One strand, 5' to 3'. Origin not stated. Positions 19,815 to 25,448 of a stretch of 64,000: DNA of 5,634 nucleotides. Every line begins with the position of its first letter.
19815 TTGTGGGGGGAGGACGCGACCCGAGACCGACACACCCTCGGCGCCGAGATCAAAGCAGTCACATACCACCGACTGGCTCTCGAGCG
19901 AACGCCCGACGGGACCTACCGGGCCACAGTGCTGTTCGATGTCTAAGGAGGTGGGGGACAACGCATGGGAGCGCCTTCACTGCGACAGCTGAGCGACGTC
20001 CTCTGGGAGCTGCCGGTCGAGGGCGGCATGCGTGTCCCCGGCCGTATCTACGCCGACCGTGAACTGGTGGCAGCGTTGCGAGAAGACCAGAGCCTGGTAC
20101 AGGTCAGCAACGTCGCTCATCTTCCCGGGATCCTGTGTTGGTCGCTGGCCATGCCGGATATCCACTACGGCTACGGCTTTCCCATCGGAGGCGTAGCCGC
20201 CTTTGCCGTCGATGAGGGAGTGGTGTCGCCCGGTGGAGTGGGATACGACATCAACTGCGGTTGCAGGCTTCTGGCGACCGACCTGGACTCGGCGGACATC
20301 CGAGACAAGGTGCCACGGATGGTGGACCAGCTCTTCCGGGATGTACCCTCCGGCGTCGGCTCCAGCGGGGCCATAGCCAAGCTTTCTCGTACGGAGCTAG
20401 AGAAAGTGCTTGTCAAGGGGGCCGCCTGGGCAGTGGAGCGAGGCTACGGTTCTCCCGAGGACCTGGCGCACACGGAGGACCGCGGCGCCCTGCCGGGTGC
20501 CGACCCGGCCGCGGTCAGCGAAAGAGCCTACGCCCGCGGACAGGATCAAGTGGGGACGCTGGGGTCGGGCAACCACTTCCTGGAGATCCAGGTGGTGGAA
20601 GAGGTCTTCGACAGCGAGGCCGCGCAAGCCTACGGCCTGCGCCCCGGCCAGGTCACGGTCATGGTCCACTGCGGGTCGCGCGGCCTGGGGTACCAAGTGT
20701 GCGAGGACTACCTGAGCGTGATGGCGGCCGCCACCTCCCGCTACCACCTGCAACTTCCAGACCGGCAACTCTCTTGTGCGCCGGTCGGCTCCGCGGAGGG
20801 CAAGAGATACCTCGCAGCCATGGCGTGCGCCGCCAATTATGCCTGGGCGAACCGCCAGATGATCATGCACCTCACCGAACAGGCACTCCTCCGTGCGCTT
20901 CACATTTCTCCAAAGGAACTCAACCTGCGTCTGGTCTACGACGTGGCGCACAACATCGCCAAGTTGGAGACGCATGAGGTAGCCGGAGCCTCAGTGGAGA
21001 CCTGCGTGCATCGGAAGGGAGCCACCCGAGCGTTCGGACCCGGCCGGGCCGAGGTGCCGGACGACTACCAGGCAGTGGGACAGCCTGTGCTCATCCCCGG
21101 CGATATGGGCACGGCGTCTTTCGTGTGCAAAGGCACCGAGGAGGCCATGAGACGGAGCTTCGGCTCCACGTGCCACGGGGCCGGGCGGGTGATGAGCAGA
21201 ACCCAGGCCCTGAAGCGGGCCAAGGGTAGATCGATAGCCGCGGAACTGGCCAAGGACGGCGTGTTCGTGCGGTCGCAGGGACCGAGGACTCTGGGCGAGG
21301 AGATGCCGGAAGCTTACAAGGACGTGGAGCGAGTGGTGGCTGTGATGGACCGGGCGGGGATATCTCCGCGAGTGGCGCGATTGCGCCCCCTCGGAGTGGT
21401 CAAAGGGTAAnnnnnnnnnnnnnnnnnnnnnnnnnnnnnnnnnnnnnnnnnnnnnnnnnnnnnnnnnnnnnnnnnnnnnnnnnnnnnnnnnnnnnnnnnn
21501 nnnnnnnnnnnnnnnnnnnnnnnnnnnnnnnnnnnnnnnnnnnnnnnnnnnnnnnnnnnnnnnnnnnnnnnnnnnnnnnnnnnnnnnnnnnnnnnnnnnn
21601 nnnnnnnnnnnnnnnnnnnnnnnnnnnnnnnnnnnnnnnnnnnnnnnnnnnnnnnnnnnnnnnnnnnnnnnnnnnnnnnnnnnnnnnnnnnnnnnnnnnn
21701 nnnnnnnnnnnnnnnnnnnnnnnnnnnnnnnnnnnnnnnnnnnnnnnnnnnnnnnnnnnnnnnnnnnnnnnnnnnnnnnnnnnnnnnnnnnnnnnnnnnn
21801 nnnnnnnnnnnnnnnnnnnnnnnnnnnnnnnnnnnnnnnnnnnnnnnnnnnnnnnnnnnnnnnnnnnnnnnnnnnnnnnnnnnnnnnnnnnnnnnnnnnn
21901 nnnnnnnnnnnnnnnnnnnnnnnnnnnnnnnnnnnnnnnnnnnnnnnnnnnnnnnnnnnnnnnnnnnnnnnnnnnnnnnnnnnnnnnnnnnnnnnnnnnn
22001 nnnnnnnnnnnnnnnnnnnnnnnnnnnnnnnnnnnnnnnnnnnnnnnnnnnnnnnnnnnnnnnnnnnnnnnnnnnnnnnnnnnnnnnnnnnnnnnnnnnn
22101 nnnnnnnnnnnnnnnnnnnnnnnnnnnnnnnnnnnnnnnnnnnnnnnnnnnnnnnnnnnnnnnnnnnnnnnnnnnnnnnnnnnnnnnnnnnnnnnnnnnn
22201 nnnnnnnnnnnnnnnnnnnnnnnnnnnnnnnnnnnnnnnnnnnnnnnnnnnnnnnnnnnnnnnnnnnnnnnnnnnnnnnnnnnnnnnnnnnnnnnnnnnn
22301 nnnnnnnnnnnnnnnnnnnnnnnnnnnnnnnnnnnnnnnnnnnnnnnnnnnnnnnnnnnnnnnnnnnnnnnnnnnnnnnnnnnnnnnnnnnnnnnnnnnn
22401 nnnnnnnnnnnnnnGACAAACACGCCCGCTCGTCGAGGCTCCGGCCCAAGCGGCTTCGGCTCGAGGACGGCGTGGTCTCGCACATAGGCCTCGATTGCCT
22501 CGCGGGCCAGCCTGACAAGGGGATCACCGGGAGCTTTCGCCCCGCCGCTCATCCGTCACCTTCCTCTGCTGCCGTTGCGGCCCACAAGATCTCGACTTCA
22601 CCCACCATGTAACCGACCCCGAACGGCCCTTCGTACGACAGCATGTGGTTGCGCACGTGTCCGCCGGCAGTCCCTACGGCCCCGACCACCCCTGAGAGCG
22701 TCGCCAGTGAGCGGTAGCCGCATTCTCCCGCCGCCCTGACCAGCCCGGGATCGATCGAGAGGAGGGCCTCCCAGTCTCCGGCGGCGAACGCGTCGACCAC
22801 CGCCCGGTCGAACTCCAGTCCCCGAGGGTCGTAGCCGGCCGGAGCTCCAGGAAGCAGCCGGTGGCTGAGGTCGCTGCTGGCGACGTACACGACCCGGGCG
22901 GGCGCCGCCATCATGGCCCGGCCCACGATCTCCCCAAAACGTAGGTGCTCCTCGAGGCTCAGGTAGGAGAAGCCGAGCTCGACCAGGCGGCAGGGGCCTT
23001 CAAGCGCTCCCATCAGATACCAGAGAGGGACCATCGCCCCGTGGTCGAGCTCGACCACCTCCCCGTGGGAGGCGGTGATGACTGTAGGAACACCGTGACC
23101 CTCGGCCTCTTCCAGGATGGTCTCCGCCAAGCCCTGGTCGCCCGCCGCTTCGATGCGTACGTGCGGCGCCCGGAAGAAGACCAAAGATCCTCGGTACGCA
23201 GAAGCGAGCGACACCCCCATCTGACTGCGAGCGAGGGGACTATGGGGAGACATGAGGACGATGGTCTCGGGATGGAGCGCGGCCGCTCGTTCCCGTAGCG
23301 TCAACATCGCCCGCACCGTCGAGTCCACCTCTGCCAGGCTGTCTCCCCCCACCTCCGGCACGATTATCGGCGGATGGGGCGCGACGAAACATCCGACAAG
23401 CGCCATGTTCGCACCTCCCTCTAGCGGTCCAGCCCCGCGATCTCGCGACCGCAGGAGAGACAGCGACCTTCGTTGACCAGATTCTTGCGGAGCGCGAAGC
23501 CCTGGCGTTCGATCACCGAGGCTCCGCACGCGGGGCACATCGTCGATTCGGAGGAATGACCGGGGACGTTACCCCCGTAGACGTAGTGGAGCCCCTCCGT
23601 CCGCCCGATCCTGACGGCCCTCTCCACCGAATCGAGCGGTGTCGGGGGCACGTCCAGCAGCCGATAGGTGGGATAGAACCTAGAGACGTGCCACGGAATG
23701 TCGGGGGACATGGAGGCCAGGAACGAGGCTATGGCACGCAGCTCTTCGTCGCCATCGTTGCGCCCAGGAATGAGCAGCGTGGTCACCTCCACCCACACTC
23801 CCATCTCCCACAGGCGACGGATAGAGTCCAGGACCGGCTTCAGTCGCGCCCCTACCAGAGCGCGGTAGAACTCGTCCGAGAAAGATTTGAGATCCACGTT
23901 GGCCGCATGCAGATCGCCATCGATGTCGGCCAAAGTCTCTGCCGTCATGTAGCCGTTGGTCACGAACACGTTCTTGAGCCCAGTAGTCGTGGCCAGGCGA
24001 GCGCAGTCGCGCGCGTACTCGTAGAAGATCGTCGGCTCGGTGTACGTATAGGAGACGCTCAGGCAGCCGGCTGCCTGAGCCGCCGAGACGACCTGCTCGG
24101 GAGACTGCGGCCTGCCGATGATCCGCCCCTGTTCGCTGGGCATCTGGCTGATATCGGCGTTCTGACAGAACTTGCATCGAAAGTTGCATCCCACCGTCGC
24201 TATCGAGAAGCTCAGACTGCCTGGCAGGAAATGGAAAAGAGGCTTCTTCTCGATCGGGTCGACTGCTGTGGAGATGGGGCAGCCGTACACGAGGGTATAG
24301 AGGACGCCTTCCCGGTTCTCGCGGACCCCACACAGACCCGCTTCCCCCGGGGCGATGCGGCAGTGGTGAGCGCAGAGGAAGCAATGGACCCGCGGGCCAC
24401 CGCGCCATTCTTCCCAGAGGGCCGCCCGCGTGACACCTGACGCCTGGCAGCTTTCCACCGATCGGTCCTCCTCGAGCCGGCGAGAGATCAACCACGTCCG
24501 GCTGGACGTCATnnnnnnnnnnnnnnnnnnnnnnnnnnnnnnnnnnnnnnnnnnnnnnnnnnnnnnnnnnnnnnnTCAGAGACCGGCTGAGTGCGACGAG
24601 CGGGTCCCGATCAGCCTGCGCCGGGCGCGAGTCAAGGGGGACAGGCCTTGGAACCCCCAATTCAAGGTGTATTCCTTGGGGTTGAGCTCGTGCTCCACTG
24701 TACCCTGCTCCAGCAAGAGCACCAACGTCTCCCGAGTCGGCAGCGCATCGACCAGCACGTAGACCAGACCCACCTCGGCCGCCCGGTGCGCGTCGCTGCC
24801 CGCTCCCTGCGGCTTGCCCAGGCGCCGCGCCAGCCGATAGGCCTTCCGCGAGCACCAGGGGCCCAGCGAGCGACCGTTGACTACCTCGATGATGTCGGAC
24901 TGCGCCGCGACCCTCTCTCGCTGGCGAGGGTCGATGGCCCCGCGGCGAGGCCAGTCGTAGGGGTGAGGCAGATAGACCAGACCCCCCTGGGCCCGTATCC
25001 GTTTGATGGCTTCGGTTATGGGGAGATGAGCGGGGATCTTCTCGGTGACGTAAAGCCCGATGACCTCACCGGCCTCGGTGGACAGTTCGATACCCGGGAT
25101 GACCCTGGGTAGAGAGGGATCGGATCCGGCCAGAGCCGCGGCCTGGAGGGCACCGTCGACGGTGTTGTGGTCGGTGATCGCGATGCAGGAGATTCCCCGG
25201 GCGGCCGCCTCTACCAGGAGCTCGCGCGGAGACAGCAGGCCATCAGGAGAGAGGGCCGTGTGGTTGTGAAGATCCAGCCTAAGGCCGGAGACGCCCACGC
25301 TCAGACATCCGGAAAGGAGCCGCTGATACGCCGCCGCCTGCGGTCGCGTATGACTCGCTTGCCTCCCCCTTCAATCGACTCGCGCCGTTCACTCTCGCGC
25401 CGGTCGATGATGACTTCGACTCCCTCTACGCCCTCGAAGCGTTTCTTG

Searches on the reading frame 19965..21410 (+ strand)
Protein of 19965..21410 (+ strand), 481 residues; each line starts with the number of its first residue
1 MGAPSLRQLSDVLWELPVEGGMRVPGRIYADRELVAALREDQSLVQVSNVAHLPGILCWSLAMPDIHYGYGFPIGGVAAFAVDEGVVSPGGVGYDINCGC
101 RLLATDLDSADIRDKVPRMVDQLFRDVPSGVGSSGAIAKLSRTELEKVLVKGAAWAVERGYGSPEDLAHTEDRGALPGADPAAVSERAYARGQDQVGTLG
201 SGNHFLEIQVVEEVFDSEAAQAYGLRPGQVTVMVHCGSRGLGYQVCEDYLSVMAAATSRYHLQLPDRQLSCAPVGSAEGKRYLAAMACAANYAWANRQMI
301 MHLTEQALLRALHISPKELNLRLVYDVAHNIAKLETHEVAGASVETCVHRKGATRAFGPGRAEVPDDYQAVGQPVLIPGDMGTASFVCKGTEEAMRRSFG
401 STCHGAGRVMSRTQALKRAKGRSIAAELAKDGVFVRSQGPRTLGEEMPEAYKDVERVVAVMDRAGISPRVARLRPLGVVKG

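Call 24: search_protein_families(library=pfam, proteins=[window:19965-21410:+], max_evalue=0.00001)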
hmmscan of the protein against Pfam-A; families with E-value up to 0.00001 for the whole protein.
window:19965-21410:+ (481 aa): 1 family
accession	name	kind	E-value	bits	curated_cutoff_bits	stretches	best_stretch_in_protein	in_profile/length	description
PF01139.22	RtcB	-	6.6e-176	586.1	27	1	46-481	1-426/426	tRNA-splicing ligase RtcB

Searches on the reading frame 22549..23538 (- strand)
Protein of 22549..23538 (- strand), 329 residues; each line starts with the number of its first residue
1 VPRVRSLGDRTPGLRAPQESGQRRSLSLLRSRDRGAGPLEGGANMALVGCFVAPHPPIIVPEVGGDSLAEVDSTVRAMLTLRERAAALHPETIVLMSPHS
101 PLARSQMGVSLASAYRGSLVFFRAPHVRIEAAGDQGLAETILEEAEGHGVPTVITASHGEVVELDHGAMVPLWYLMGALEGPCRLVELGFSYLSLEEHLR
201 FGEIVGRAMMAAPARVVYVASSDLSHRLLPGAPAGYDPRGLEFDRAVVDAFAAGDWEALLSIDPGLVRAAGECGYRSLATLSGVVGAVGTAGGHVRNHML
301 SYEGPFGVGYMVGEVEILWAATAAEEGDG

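Call 70: search_protein_families(library=pfam, proteins=[window:22549-23538:-], max_evalue=0.000001)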
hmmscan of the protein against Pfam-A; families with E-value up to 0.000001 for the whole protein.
window:22549-23538:- (329 aa): 1 family
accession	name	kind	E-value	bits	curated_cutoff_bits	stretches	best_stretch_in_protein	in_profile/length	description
PF02900.23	LigB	-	1e-34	120.3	26.3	1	50-312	2-268/269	Catalytic LigB subunit of aromatic ring-opening dioxygenase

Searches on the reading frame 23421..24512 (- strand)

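Call 24: search_protein_families(library=pfam, proteins=[window:23421-24512:-], max_evalue=0.00001)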
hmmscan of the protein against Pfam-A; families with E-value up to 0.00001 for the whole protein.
window:23421-24512:- (363 aa): 1 family
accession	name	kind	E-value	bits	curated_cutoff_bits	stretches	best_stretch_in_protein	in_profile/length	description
PF04055.27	Radical_SAM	-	1.5e-22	81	29.5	1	105-258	3-162/166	Radical SAM superfamily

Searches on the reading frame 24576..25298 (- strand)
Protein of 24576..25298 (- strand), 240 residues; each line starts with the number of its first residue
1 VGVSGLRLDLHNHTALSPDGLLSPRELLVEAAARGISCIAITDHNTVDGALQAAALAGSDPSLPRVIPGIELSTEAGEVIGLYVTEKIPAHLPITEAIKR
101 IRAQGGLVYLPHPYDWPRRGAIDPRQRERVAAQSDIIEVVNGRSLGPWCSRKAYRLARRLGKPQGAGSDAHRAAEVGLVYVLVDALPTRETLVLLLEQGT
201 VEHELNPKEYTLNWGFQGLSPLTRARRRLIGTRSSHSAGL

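Call 26: search_protein_families(library=pfam, proteins=[window:24576-25298:-], max_evalue=0.00001)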
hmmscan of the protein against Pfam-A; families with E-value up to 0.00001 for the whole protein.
window:24576-25298:- (240 aa): 2 families
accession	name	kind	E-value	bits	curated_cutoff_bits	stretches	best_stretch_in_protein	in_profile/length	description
PF13263.12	PHP_C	-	3.2e-12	46.2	21.3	1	151-199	5-54/56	PHP-associated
PF02811.25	PHP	-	1.3e-08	35.7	26.4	1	9-73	1-64/164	PHP domain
